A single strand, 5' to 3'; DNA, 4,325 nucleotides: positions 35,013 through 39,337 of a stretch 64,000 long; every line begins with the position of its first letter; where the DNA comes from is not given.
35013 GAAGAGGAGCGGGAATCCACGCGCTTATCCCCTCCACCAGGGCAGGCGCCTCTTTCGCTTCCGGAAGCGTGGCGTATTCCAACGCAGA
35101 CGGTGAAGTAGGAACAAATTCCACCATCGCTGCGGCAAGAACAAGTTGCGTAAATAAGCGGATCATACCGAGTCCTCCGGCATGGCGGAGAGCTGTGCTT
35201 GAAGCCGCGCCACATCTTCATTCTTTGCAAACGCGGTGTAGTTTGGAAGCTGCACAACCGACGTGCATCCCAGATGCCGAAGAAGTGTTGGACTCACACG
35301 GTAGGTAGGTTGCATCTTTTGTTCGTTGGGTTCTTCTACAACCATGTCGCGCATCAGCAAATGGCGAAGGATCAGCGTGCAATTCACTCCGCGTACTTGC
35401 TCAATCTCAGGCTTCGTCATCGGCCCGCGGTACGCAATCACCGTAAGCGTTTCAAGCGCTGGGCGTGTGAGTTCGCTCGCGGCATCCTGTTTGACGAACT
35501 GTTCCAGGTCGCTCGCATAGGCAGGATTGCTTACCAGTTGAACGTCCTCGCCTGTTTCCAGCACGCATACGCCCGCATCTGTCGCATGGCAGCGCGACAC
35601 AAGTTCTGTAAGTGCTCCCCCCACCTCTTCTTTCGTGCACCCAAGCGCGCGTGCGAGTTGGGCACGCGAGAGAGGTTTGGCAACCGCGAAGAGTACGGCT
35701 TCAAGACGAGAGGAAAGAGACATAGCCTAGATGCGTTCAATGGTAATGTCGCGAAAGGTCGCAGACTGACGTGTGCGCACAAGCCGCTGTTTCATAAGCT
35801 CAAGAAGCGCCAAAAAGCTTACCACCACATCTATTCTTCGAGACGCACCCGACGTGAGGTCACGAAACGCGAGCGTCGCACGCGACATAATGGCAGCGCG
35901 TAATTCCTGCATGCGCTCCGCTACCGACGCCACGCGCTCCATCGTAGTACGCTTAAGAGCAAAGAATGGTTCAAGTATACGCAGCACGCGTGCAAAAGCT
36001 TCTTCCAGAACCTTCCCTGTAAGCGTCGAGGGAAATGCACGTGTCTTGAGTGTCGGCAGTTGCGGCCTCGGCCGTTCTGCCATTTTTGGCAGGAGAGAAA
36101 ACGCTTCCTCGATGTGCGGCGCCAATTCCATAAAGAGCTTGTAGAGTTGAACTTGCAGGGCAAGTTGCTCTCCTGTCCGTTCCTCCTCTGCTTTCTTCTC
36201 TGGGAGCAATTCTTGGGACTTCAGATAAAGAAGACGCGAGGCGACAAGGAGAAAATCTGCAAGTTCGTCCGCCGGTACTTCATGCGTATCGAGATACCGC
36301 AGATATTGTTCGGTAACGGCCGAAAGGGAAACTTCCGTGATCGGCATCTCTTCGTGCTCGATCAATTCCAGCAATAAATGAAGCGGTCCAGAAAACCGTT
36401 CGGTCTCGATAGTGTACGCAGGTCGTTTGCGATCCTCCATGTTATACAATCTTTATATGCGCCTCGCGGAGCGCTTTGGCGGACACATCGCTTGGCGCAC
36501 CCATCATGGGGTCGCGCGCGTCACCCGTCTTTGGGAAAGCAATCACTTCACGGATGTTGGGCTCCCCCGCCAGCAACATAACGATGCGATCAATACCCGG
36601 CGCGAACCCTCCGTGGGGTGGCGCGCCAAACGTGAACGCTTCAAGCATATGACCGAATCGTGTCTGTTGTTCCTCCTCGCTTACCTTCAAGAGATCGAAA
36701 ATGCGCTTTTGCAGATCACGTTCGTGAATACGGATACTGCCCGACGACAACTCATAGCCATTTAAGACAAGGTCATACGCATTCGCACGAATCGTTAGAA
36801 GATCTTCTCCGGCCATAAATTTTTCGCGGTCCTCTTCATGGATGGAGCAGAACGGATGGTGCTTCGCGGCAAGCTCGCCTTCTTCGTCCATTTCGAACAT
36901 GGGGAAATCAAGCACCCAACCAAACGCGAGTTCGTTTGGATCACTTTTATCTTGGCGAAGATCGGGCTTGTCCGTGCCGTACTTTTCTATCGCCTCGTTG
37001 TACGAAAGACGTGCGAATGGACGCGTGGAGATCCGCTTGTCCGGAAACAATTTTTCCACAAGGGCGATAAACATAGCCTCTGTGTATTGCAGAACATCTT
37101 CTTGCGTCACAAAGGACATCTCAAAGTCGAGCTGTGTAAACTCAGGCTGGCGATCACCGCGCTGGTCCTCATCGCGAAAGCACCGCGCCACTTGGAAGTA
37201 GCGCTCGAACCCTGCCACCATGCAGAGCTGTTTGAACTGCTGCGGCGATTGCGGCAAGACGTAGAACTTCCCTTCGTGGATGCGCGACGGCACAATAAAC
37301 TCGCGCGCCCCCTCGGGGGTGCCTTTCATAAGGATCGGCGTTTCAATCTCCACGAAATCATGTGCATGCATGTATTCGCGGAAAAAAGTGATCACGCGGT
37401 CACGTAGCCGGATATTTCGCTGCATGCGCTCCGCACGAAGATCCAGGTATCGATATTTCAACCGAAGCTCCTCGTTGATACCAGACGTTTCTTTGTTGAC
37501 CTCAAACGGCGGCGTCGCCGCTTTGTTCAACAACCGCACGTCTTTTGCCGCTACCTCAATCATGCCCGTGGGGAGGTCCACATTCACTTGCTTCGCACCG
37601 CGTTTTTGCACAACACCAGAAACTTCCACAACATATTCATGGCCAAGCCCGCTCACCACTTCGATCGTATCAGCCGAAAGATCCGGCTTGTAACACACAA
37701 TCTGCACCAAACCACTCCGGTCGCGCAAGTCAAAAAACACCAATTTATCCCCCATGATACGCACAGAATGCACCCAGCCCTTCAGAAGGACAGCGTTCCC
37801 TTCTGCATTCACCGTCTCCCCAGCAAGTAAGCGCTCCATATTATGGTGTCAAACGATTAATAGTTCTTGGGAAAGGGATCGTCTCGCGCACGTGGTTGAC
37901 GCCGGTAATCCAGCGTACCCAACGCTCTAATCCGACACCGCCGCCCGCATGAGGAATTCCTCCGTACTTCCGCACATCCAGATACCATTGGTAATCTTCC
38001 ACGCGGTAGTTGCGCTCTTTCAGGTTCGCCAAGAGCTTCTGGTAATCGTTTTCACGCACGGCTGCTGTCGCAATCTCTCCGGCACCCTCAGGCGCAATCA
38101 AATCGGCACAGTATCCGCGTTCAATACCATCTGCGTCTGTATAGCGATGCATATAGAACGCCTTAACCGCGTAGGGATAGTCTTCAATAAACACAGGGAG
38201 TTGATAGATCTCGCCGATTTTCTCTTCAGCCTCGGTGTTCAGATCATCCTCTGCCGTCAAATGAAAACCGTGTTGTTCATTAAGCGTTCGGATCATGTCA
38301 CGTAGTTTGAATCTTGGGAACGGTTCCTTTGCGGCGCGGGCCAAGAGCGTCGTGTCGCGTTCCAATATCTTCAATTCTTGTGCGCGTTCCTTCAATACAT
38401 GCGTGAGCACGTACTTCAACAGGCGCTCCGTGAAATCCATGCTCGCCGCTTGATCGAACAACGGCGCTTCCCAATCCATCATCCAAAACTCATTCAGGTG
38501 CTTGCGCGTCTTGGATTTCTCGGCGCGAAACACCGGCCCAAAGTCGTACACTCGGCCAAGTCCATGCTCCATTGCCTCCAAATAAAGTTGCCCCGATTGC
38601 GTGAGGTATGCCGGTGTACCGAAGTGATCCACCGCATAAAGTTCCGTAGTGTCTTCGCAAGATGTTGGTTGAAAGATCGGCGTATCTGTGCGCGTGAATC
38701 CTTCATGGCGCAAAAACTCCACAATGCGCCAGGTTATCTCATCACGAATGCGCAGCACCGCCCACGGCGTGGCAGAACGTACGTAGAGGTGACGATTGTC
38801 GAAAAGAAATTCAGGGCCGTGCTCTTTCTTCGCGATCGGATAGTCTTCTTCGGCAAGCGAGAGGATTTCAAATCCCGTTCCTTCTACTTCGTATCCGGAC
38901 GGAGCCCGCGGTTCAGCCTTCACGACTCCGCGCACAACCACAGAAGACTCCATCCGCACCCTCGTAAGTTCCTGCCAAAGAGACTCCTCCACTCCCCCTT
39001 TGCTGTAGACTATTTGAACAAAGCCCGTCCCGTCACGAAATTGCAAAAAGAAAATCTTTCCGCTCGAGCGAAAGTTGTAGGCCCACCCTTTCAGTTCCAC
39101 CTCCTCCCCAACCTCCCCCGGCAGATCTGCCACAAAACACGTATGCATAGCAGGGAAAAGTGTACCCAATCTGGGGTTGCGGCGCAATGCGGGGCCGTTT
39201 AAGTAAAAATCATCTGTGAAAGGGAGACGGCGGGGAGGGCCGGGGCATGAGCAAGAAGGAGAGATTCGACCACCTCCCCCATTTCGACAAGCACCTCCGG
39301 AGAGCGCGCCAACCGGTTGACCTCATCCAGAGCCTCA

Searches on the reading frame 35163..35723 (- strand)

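Call 57: search_protein_families(library=pfam, proteins=[window:35163-35723:-], max_evalue=0.0001)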
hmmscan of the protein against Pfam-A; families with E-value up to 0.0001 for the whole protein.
window:35163-35723:- (186 aa): 1 family
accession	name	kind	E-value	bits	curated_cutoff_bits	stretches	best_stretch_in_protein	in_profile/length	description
PF04079.22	SMC_ScpB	-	7.2e-36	123.6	27.4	1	6-161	2-159/160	Segregation and condensation complex subunit ScpB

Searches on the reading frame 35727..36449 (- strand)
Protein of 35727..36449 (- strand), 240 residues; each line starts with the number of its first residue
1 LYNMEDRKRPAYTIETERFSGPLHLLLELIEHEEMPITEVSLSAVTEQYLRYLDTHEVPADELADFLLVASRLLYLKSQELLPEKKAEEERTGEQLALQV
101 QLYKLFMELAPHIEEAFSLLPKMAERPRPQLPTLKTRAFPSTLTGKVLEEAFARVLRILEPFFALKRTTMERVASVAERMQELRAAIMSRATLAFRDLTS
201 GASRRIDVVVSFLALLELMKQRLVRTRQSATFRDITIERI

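Call 57: search_protein_families(library=pfam, proteins=[window:35727-36449:-], max_evalue=0.0001)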
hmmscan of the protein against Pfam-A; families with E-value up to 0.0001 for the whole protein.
window:35727-36449:- (240 aa): 1 family
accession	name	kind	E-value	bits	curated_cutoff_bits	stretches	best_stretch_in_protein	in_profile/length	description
PF02616.19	SMC_ScpA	-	1.4e-19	71.4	24.6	2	29-94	1-68/232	Segregation and condensation protein ScpA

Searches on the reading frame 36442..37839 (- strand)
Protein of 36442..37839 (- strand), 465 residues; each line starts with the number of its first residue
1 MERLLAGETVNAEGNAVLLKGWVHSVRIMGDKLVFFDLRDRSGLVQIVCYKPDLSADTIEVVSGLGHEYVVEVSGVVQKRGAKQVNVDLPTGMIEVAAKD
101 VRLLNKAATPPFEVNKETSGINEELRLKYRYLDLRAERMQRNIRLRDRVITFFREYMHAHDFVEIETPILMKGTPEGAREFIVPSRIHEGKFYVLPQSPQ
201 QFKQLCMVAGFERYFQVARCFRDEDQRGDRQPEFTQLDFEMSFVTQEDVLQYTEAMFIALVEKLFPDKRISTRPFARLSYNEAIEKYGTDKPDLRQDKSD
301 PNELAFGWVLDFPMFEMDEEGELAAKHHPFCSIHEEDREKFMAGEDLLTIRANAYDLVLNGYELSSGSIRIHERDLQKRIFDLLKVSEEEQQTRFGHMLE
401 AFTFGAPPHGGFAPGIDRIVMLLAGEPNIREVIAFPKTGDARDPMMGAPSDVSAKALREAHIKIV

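Call 57: search_protein_families(library=pfam, proteins=[window:36442-37839:-], max_evalue=0.0001)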
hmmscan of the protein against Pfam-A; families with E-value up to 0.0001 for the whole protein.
window:36442-37839:- (465 aa): 2 families
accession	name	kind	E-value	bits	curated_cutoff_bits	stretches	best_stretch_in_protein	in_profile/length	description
PF00152.25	tRNA-synt_2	-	2.2e-117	392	25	1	122-438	1-307/308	tRNA synthetases class II (D, K and N)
PF01336.31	tRNA_anti-codon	-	3.1e-13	49.9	27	1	17-103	1-74/75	OB-fold nucleic acid binding domain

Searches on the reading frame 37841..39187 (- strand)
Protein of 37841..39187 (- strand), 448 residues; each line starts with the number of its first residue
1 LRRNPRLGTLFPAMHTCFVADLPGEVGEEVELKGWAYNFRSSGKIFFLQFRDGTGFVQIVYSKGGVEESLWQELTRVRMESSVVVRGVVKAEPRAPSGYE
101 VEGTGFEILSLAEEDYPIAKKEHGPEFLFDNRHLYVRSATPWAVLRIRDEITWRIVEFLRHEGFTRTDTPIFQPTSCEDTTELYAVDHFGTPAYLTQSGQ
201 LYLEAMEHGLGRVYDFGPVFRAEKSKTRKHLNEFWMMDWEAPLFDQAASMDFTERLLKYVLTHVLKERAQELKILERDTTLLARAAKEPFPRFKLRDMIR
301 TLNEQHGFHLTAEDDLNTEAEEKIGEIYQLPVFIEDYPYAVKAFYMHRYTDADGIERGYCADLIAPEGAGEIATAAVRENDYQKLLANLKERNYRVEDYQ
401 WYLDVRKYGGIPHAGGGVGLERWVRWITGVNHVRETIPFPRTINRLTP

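Call 58: search_protein_families(library=pfam, proteins=[window:37841-39187:-], max_evalue=0.0001)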
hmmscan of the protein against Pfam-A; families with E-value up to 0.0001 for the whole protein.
window:37841-39187:- (448 aa): 2 families
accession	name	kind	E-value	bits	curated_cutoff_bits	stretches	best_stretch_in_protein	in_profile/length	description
PF00152.25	tRNA-synt_2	-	1.9e-60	205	25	1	126-442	3-307/308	tRNA synthetases class II (D, K and N)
PF01336.31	tRNA_anti-codon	-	6.2e-12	45.7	27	1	30-109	1-75/75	OB-fold nucleic acid binding domain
